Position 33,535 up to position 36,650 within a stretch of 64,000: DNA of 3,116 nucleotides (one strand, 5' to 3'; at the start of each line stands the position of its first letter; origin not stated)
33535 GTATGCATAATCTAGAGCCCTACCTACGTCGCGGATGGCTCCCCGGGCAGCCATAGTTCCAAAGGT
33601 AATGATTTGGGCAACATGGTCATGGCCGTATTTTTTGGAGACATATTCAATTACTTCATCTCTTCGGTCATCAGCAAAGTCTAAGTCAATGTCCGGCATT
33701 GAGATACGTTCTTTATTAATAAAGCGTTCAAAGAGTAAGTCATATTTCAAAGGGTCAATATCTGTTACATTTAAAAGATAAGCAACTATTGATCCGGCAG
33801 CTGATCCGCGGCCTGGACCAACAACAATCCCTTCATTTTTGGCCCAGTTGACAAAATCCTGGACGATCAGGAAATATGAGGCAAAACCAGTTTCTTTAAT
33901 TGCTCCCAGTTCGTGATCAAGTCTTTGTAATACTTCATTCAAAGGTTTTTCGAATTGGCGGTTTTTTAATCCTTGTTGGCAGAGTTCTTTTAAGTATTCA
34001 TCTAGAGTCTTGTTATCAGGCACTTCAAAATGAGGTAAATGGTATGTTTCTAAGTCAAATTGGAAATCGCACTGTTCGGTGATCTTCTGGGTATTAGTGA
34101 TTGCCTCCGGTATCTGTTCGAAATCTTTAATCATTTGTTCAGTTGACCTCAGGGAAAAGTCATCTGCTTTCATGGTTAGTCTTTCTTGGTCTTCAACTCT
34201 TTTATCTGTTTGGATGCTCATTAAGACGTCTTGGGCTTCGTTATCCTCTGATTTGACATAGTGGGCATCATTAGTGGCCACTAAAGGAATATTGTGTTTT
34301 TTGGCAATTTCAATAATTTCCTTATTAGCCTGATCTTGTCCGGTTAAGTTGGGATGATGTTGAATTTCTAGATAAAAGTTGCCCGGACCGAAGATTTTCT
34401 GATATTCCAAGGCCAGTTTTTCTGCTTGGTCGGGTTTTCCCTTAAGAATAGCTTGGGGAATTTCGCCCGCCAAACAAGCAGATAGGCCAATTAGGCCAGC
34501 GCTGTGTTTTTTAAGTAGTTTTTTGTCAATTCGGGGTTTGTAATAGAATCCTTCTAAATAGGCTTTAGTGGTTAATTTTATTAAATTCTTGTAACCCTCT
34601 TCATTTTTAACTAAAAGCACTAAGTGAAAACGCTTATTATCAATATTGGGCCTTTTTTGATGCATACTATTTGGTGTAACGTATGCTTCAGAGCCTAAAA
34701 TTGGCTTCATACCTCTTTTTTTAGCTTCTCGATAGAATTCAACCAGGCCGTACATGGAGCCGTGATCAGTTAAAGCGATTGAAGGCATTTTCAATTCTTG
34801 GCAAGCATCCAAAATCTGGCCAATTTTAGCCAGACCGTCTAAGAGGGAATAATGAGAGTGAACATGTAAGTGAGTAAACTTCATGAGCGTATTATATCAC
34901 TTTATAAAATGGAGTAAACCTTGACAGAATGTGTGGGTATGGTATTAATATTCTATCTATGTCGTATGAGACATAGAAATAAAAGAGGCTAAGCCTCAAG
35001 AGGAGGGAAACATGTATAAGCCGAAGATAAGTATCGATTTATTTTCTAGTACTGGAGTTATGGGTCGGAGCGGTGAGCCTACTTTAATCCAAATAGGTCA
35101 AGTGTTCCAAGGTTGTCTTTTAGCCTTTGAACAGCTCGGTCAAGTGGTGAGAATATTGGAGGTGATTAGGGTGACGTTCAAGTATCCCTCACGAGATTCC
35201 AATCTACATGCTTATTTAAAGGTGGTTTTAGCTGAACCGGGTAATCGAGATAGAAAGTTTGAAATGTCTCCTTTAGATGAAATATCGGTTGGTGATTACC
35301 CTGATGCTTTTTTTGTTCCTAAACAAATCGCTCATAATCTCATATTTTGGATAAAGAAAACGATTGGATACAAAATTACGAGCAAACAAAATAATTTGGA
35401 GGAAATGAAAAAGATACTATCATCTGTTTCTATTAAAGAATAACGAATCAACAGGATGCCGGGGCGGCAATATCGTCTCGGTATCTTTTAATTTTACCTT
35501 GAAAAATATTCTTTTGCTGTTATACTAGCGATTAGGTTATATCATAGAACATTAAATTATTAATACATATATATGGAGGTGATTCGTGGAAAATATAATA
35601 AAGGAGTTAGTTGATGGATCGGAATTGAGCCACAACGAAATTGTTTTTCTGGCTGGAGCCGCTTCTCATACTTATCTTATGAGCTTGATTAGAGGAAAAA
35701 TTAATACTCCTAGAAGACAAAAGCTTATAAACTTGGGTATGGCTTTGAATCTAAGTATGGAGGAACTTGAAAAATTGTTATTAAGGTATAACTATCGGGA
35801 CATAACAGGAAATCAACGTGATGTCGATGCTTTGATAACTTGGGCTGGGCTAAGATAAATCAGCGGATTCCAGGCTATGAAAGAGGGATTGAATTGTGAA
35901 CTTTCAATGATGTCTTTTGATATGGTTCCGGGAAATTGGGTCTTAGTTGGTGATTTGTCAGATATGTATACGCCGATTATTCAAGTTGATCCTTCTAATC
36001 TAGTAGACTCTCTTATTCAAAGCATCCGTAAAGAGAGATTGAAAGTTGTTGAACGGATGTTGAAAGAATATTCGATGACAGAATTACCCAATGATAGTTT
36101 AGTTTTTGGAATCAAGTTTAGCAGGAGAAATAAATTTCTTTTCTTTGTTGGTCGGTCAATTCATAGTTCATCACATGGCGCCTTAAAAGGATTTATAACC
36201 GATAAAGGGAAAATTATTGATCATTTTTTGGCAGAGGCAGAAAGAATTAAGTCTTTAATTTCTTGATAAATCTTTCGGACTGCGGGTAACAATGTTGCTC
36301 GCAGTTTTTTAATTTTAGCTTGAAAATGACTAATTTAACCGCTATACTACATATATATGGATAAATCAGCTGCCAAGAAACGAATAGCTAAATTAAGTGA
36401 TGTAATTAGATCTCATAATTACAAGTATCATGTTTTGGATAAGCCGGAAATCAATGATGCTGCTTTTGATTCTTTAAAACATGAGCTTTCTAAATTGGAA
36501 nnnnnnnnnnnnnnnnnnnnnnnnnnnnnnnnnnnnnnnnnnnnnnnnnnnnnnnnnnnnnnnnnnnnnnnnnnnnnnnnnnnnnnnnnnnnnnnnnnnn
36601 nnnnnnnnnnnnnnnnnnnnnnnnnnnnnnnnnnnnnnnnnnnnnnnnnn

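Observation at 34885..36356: Three-gene accessory module (unknown 143 aa; XRE-HTH 90 aa plus unknown 129 aa) between dnaE and ligA, built on a duplicated promoter cassette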

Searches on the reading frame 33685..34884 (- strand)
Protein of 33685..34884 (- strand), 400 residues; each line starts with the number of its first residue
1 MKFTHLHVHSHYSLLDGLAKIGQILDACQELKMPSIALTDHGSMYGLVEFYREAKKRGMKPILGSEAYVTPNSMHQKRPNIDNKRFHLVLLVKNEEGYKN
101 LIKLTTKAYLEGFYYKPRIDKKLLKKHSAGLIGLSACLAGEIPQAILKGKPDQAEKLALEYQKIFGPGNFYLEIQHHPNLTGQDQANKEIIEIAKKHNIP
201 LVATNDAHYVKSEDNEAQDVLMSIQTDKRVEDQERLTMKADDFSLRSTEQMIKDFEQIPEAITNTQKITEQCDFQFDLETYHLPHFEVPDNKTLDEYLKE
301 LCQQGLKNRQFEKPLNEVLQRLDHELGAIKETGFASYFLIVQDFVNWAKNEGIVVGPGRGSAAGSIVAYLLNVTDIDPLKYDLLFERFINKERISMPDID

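Call 38: find_related_loci(query=window:33685-34884:-, collection=metagenome_contigs, flank=6000)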
Query window:33685-34884:- (400 aa) in metagenome_contigs; peptide patterns used: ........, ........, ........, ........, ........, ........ (x = any residue, [..] = any of these).
600 stretches matched a pattern (row limit reached: there are more); 560 encode a relative of the query (tblastn E <= 1e-3); the best 80 are kept; 80 distinct loci.
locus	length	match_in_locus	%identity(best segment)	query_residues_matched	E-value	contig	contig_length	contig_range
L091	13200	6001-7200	78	1-400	0e+0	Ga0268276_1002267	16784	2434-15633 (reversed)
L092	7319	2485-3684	75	1-400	0e+0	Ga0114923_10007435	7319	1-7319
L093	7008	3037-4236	73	1-400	0e+0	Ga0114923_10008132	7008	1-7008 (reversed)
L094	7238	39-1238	72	1-400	0e+0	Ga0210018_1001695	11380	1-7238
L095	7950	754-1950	72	1-400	0e+0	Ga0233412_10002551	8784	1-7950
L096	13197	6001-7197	70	1-400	0e+0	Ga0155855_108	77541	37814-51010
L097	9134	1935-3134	70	1-400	0e+0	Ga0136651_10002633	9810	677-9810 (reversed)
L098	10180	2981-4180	68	1-400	0e+0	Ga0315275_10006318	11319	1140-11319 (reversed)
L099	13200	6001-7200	68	1-400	0e+0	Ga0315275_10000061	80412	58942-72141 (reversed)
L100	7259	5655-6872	66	1-400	0e+0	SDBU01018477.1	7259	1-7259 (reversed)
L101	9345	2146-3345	67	1-400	0e+0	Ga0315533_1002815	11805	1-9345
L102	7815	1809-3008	67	1-400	0e+0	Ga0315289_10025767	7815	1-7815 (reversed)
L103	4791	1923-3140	65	1-400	0e+0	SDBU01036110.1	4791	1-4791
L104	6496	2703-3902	66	1-400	0e+0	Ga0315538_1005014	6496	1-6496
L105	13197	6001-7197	66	2-400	0e+0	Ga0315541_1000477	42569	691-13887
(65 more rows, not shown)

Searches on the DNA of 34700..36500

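Call 57: search_rna_families(source=window, start=34700, end=36500, threshold=evalue, max_evalue=1)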
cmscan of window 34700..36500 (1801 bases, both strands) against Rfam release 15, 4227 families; matches with E-value up to 1: 2.
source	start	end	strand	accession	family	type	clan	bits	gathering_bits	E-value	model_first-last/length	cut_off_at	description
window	34909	34986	+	RF01694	Bacteroides-1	Gene; sRNA;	-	22.4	43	0.58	1-82/82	no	Bacteroides-1 RNA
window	36206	36316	+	RF00558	L20_leader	Cis-reg; leader;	-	21.1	58.7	0.34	1-127/127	no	Ribosomal protein L20 leader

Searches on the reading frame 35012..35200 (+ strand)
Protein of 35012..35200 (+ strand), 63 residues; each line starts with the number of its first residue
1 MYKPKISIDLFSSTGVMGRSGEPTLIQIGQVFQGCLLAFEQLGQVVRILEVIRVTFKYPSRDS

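Call 87: search_protein_families(library=phrogs, proteins=[window:35012-35200:+], max_evalue=0.1)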
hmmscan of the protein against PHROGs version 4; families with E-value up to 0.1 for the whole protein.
seq(63 aa): 1 family
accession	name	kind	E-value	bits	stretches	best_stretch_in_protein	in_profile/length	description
phrog_5615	-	unknown function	0.00073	20.4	1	2-51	2-49/64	-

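Call 99: find_related_loci(query=A5, collection=viral_contigs, flank=4000)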
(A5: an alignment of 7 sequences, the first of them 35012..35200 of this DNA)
Query A5 (63 aa) in viral_contigs; peptide patterns used: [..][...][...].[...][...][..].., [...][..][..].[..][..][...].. (x = any residue, [..] = any of these).
433 stretches matched a pattern, but none encodes a relative of the query by tblastn (E <= 1e-3).
